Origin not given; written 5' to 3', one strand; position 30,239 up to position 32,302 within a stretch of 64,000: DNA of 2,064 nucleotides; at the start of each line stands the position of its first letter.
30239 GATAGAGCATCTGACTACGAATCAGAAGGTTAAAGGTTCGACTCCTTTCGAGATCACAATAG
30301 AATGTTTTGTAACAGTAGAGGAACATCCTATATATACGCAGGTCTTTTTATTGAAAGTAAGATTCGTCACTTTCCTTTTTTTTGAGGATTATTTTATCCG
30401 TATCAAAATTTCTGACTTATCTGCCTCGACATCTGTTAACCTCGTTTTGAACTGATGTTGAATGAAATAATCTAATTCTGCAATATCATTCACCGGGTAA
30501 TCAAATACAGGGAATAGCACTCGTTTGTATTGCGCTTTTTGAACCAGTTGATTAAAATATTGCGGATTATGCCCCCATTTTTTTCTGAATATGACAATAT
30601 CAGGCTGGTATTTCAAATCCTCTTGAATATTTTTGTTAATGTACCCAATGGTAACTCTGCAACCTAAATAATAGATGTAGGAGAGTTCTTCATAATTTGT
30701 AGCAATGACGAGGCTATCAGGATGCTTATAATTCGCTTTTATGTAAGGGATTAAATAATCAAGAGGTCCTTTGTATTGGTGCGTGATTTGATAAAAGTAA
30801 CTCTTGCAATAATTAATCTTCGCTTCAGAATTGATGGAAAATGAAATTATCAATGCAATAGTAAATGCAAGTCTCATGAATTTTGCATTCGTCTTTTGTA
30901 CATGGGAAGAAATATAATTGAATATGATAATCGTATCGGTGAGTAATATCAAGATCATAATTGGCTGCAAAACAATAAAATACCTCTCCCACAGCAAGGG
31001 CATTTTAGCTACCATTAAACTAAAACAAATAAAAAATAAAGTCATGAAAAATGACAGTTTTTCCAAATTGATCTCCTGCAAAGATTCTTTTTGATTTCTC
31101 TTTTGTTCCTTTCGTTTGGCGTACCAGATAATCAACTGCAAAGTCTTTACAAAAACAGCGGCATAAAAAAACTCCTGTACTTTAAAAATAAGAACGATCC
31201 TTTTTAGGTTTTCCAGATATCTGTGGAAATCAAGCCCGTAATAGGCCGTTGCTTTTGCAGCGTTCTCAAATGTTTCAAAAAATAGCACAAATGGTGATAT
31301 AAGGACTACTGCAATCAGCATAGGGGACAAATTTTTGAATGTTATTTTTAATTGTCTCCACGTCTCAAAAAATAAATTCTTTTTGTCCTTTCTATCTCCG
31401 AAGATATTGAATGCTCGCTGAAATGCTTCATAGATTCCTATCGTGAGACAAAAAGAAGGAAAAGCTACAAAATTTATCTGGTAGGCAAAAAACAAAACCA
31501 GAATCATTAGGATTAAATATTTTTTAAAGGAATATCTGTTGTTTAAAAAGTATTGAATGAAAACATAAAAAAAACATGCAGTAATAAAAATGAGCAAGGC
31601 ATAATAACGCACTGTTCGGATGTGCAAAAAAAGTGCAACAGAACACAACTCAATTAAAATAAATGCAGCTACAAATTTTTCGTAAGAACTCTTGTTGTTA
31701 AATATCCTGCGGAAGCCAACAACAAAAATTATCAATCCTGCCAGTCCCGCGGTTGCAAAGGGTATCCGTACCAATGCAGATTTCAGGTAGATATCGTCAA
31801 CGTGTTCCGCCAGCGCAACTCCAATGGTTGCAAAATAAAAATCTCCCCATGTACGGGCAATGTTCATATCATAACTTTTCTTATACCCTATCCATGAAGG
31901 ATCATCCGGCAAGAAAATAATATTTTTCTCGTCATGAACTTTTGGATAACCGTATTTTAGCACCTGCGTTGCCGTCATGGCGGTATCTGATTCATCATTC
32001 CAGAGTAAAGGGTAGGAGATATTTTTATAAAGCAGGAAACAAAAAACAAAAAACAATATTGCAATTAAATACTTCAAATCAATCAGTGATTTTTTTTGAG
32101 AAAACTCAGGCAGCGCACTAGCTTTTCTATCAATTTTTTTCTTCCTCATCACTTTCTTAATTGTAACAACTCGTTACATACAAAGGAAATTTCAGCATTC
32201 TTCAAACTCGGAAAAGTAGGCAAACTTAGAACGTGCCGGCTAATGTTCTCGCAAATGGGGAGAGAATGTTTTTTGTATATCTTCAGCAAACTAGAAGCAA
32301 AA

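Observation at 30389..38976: Ten-gene Arn-like operon for a heavily tailored amino sugar, with no characterised counterpart I can name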

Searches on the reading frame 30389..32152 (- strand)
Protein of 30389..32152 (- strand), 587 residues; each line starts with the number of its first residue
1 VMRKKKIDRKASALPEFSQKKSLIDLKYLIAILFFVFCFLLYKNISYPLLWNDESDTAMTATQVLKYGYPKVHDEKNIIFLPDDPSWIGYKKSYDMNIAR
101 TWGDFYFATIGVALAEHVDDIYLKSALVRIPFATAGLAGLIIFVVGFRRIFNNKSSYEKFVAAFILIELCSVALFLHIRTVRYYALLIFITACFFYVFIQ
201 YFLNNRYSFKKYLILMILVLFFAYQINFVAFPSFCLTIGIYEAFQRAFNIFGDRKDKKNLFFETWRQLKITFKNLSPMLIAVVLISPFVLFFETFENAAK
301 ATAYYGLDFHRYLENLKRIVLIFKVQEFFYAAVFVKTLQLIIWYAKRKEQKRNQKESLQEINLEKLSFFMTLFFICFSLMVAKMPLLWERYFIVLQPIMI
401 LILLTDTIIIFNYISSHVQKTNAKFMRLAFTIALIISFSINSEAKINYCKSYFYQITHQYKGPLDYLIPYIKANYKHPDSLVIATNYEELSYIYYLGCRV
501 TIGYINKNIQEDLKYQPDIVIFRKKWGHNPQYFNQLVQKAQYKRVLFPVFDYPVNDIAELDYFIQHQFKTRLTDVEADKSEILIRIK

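Call 5: search_protein_families(library=pfam, proteins=[window:30389-32152:-], max_evalue=0.01)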
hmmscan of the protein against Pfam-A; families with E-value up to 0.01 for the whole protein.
window:30389-32152:- (587 aa): 0 families

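Call 6: search_protein_families(library=ncbifam, proteins=[window:30389-32152:-], max_evalue=0.01)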
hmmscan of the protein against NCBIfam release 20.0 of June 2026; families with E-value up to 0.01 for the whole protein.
window:30389-32152:- (587 aa): 0 families

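Call 10: find_homologous_proteins(query=window:30389-32152:-, max_evalue=0.001)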
Query window:30389-32152:- (587 aa): 185 proteins with E <= 0.001 among 8000 candidates; the best 120 are listed.
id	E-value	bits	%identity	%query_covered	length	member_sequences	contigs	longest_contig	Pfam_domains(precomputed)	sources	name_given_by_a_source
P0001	0.0e+0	1302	100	100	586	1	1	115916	-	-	-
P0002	8.3e-247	838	65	100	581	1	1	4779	-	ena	-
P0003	1.6e-213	729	55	100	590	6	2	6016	-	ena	-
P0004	1.4e-205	702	59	95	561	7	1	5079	-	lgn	-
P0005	5.5e-203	694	54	93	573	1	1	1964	-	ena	-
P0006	5.9e-202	690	57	94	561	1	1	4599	-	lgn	-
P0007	3.8e-199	681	53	100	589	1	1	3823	-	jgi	jgi:hypothetical protein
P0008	2.9e-198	678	53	96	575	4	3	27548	-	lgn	-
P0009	1.1e-196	673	53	100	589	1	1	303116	-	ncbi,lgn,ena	-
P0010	4.0e-188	645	50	96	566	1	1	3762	-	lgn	-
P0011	2.6e-182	626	50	95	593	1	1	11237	-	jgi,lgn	-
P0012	2.3e-172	593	48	96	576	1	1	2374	-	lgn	-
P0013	3.3e-168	579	55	83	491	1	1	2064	-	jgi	jgi:hypothetical protein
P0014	1.3e-164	567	47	92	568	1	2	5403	-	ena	-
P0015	6.2e-155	535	46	95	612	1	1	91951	-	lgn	-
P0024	3.9e-142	493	44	96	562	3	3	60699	-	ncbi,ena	-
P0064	2.7e-99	351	37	96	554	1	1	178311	-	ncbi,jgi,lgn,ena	ncbi:MAG: hypothetical protein WC522_05895 [Candidatus Omnitrophota bacterium]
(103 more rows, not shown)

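Call 12: find_encoding_contigs(protein=P0009, flank=10000, max_places=2)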
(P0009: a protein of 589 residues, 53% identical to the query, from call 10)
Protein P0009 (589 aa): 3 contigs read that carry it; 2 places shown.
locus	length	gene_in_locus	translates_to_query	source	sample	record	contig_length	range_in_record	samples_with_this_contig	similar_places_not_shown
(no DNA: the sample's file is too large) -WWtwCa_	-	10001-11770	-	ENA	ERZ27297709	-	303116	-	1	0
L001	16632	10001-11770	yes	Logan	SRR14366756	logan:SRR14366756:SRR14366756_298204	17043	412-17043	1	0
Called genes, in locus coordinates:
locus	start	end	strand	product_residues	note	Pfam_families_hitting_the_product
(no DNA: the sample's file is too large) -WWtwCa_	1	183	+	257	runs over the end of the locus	PF00483:NTP_transferase, PF12804:NTP_transf_3 (weak)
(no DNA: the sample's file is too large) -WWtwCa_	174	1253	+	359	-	PF01073:3Beta_HSD (weak), PF01370:Epimerase, PF02719:Polysacc_synt_2, PF04321:RmlD_sub_bind, PF07993:NAD_binding_4 (weak), PF16363:GDP_Man_Dehyd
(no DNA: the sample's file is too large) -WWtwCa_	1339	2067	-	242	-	PF05175:MTS (weak), PF07021:MetW (weak), PF13489:Methyltransf_23, PF13649:Methyltransf_25, PF13847:Methyltransf_31, PF08241:Methyltransf_11, PF08242:Methyltransf_12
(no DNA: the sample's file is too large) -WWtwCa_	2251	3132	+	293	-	PF01370:Epimerase, PF04321:RmlD_sub_bind, PF16363:GDP_Man_Dehyd (faint)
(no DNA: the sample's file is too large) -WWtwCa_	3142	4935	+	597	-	PF02776:TPP_enzyme_N, PF00205:TPP_enzyme_M, PF02775:TPP_enzyme_C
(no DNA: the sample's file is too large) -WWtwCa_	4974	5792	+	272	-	PF03328:HpcH_HpaI (weak)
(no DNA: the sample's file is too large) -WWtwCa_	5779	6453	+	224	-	PF00106:adh_short (weak), PF08659:KR (faint), PF01370:Epimerase (weak), PF13561:adh_short_C2, PF00106:adh_short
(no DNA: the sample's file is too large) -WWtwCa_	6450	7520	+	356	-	PF01761:DHQ_synthase, PF24621:DHQS_C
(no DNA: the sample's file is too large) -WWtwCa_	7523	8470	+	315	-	PF00535:Glycos_transf_2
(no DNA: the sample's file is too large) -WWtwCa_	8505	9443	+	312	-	PF13489:Methyltransf_23, PF08241:Methyltransf_11 (weak), PF08242:Methyltransf_12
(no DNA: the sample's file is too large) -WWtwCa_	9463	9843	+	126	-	PF04138:GtrA_DPMS_TM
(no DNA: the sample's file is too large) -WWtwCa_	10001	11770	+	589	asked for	-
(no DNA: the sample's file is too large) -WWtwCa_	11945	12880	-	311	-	PF13444:Acetyltransf_5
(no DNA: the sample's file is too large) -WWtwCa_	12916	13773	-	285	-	PF19576:Acyltransf_2, PF01553:Acyltransferase (faint)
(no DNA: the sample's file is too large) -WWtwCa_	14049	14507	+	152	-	PF02381:MraZ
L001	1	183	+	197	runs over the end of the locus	?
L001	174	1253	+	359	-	PF01073:3Beta_HSD (weak), PF01370:Epimerase, PF02719:Polysacc_synt_2, PF04321:RmlD_sub_bind, PF07993:NAD_binding_4 (weak), PF16363:GDP_Man_Dehyd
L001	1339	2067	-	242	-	PF05175:MTS (weak), PF07021:MetW (weak), PF13489:Methyltransf_23, PF13649:Methyltransf_25, PF13847:Methyltransf_31, PF08241:Methyltransf_11, PF08242:Methyltransf_12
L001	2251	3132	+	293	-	PF01370:Epimerase, PF04321:RmlD_sub_bind, PF16363:GDP_Man_Dehyd (faint)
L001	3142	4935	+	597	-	PF02776:TPP_enzyme_N, PF00205:TPP_enzyme_M, PF02775:TPP_enzyme_C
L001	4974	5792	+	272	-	PF03328:HpcH_HpaI (weak)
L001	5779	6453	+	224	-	PF00106:adh_short (weak), PF08659:KR (faint), PF01370:Epimerase (weak), PF13561:adh_short_C2, PF00106:adh_short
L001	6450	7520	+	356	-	PF01761:DHQ_synthase, PF24621:DHQS_C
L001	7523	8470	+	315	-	PF00535:Glycos_transf_2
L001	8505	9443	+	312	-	PF13489:Methyltransf_23, PF08241:Methyltransf_11 (weak), PF08242:Methyltransf_12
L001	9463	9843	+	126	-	PF04138:GtrA_DPMS_TM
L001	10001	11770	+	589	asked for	-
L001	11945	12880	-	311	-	PF13444:Acetyltransf_5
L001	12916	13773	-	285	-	PF19576:Acyltransf_2, PF01553:Acyltransferase (faint)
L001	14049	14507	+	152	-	PF02381:MraZ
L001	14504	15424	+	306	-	PF01795:Methyltransf_5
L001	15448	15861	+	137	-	PF19579:FtsL_2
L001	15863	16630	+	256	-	?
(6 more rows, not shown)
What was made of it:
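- On Gtr-type three-component system: One is present in the relative L001 (call 12).
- L001 pairs the family with GtrA (call 12).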

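Call 15: find_encoding_contigs(protein=P0001, flank=10000, max_places=2)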
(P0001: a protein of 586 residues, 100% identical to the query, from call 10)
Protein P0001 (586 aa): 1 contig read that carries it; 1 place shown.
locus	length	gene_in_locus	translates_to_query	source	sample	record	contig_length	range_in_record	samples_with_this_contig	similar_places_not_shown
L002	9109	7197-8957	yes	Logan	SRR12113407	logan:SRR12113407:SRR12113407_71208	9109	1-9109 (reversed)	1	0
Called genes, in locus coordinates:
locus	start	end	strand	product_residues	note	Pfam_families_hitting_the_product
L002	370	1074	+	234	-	PF00535:Glycos_transf_2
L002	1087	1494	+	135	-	PF14667:Polysacc_synt_C, PF00190:Cupin_1 (faint), PF07883:Cupin_2 (weak)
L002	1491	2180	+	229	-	PF01370:Epimerase, PF04321:RmlD_sub_bind (faint)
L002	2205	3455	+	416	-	PF08421:Methyltransf_13, PF13489:Methyltransf_23, PF08484:Methyltransf_14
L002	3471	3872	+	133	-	PF00355:Rieske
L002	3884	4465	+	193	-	-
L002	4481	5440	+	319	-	PF00293:NUDIX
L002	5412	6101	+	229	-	PF01728:FtsJ (weak), PF13489:Methyltransf_23, PF05175:MTS (weak), PF06325:PrmA, PF13847:Methyltransf_31, PF08241:Methyltransf_11, PF08242:Methyltransf_12, PF13649:Methyltransf_25, +1 more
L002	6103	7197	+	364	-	PF01041:DegT_DnrJ_EryC1, PF00266:Aminotran_5 (faint)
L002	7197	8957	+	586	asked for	-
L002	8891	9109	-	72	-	?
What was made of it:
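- Checked: An independent gene call on an identical public contig (L002) gives the same ten genes (call 15).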

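Call 16: find_encoding_contigs(protein=P0024, flank=10000, max_places=2)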
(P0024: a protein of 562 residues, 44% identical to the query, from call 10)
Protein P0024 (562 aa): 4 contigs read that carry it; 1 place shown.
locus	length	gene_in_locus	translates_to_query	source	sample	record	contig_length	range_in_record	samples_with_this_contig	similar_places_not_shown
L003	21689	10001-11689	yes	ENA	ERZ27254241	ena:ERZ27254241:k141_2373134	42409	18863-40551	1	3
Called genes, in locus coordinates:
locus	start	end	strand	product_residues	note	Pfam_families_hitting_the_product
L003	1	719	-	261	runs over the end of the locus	PF02754:CCG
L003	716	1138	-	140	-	PF24694:LNS2_PITM1-3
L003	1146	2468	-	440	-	PF13534:Fer4_17 (faint), PF12797:Fer4_2 (weak), PF12838:Fer4_7 (faint), PF13237:Fer4_10, PF00037:Fer4 (faint), PF13183:Fer4_8, PF13187:Fer4_9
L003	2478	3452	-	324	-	PF28542:DUF8434, PF02470:MlaD, PF28544:Helical_needle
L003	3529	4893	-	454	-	PF00291:PALP, PF00571:CBS (faint)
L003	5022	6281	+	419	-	PF08421:Methyltransf_13, PF13489:Methyltransf_23, PF08484:Methyltransf_14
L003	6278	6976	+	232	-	PF00535:Glycos_transf_2, PF13641:Glyco_tranf_2_3 (weak)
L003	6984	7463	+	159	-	PF00293:NUDIX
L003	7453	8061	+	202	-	PF00583:Acetyltransf_1 (weak)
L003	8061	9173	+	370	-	PF01041:DegT_DnrJ_EryC1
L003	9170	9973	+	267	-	PF13489:Methyltransf_23, PF08241:Methyltransf_11, PF08242:Methyltransf_12, PF13649:Methyltransf_25, PF13847:Methyltransf_31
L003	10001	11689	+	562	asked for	-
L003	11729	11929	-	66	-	PF02416:TatA_B_E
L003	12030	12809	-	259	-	PF00081:Sod_Fe_N, PF02777:Sod_Fe_C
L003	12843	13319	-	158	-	PF25973:BSH_CzcB (faint), PF00364:Biotin_lipoyl, PF25984:BSH_YknX (faint)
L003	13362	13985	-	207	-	PF02577:BFN_dom, PF02151:UVR (weak)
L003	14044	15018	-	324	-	PF01012:ETF, PF00766:ETF_alpha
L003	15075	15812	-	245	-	PF01012:ETF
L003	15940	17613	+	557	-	PF06739:SBBP (faint), PF18962:Por_Secre_tail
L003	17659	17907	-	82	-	-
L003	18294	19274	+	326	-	PF02779:Transket_pyr, PF02780:Transketolase_C, PF17147:PFOR_II (weak)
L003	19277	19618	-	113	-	PF04977:DivIC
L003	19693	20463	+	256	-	PF03734:YkuD (weak)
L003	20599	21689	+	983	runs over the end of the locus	?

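Call 17: find_encoding_contigs(protein=P0064, flank=10000, max_places=1)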
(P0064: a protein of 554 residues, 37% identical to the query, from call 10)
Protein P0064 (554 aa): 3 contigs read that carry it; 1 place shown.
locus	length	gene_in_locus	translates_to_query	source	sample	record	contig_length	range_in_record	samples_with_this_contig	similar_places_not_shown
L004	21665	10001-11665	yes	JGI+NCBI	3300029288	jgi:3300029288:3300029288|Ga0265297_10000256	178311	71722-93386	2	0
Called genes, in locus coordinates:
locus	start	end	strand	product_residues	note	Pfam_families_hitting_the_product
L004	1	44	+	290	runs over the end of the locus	PF00491:Arginase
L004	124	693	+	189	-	PF01862:PvlArgDC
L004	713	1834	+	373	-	PF17788:HypF_C, PF22521:HypF_C_2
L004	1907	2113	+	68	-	PF01455:HupF_HypC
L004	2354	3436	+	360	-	PF01924:HypD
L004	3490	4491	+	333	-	PF00586:AIRS, PF02769:AIRS_C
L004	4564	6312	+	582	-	PF05157:MshEN, PF00437:T2SSE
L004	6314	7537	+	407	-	PF28597:T2SSF_N, PF00482:T2SSF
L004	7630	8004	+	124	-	PF07963:N_methyl (weak)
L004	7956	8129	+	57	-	-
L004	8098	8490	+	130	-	PF07963:N_methyl (weak)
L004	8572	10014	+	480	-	-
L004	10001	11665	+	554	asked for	-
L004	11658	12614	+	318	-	PF01073:3Beta_HSD, PF01370:Epimerase, PF02719:Polysacc_synt_2, PF04321:RmlD_sub_bind, PF07993:NAD_binding_4 (weak), PF08659:KR (faint), PF16363:GDP_Man_Dehyd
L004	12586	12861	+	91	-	-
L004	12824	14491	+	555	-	-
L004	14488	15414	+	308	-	PF13489:Methyltransf_23, PF07021:MetW (weak), PF13847:Methyltransf_31, PF08241:Methyltransf_11, PF08242:Methyltransf_12, PF13649:Methyltransf_25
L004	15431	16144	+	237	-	PF00456:Transketolase_N, PF13292:DXP_synthase_N, PF02775:TPP_enzyme_C (weak)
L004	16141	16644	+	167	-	PF02779:Transket_pyr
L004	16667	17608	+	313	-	PF00535:Glycos_transf_2, PF10111:Glyco_tranf_2_2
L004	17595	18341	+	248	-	PF00535:Glycos_transf_2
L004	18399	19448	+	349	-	PF13183:Fer4_8 (faint), PF13534:Fer4_17 (faint), PF13187:Fer4_9 (faint), PF13746:Fer4_18 (faint), PF00037:Fer4 (faint), PF12797:Fer4_2 (faint), PF17179:Fer4_22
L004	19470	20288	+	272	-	PF00970:FAD_binding_6 (weak), PF00175:NAD_binding_1, PF10418:DHODB_Fe-S_bind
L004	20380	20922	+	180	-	PF13237:Fer4_10 (faint), PF13187:Fer4_9 (faint), PF13247:Fer4_11, PF12838:Fer4_7 (weak)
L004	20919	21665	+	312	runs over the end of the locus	PF00146:NADHdh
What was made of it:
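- In L004 the homologue follows pilin and T2SS-type genes (call 17).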

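Call 19: search_solved_structures(query=A1, max_evalue=10)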
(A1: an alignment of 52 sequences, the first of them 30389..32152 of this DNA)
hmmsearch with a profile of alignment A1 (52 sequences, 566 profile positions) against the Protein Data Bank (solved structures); distinct sequences matched with E-value up to 10: 6.
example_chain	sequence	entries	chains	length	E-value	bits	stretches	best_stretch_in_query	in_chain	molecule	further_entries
9ik8_D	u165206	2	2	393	0.0076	18.1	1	204-366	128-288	Somatostatin receptor type 1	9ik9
7xms_R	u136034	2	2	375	0.0086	17.9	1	218-365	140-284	Somatostatin receptor type 4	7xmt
8xio_A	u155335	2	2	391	0.053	15.3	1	204-366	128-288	Somatostatin receptor type 1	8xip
8qah_A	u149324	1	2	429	0.091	14.5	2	210-331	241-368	sc-CC-8-58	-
3k53_A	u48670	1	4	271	0.34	12.6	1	414-450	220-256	Ferrous iron transport protein b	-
6xnq_A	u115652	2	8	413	0.93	11.2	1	422-459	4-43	Argininosuccinate synthase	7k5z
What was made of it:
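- On ArnT / PMT_2 sequence families (GT83, GT39): A profile of 52 homologues finds no GT-C chain in PDB by sequence (call 19).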
